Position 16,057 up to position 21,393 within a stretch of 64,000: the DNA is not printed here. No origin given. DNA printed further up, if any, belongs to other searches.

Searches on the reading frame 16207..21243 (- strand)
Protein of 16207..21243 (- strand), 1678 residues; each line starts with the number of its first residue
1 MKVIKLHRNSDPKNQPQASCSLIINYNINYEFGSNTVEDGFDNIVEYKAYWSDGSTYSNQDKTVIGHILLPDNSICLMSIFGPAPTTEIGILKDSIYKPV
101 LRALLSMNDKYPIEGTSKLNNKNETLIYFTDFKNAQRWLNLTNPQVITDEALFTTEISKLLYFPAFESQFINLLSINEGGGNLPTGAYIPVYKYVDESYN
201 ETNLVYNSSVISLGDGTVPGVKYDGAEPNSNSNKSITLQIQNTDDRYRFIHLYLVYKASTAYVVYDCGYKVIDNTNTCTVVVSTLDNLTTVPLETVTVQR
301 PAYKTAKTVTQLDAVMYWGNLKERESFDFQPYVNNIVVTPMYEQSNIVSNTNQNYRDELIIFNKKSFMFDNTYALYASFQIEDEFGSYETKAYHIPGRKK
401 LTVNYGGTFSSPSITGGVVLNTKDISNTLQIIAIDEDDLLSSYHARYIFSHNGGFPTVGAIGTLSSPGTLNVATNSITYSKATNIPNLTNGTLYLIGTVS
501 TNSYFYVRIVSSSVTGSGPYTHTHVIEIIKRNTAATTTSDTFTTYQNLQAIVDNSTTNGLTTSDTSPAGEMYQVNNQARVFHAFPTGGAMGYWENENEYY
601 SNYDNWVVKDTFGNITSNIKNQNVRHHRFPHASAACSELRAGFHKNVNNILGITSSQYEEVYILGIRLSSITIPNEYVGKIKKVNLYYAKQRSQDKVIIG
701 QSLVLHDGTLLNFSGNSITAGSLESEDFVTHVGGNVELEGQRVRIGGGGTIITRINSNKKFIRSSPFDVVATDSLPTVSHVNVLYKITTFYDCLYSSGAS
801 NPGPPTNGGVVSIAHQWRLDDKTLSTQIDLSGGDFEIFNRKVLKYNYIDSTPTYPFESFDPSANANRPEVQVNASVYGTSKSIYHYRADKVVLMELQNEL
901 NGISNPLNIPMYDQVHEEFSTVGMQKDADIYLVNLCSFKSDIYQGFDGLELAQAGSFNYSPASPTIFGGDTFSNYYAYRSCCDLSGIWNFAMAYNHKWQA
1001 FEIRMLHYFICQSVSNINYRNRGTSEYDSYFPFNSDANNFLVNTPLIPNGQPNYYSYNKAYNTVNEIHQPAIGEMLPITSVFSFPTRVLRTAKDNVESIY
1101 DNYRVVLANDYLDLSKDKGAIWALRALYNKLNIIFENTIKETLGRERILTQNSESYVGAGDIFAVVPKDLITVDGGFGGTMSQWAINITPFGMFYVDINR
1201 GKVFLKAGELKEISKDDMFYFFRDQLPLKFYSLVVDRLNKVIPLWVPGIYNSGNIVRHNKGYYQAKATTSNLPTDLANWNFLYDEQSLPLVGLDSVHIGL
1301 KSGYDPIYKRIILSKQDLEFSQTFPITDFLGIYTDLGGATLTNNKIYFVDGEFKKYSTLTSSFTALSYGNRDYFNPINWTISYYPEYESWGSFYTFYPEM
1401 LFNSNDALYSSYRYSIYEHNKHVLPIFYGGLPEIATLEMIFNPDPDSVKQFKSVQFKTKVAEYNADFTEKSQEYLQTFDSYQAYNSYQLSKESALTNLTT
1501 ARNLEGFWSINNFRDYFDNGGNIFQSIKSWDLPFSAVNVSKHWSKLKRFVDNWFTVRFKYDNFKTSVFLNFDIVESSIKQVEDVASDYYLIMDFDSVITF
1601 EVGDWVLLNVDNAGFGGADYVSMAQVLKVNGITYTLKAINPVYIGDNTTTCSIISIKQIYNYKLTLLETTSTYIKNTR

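Call 10: search_protein_families(library=phrogs, proteins=[window:16207-21243:-])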
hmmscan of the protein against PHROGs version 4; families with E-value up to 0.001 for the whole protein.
window:16207-21243:- (1678 aa): 0 families

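Call 16: search_protein_families(library=pfam, proteins=[window:16207-21243:-], max_evalue=0.01)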
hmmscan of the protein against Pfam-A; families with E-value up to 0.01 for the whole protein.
window:16207-21243:- (1678 aa): 2 families
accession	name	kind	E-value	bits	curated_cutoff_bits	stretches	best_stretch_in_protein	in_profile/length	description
PF25731.1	crAss_MUZ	-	2e-25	89.6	27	2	964-1411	927-1221/1224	Crassvirus muzzle protein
PF25729.1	crAss_MUZ_C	-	0.00061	20.6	27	1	1427-1513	6-81/83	Crassvirus muzzle protein C-terminal domain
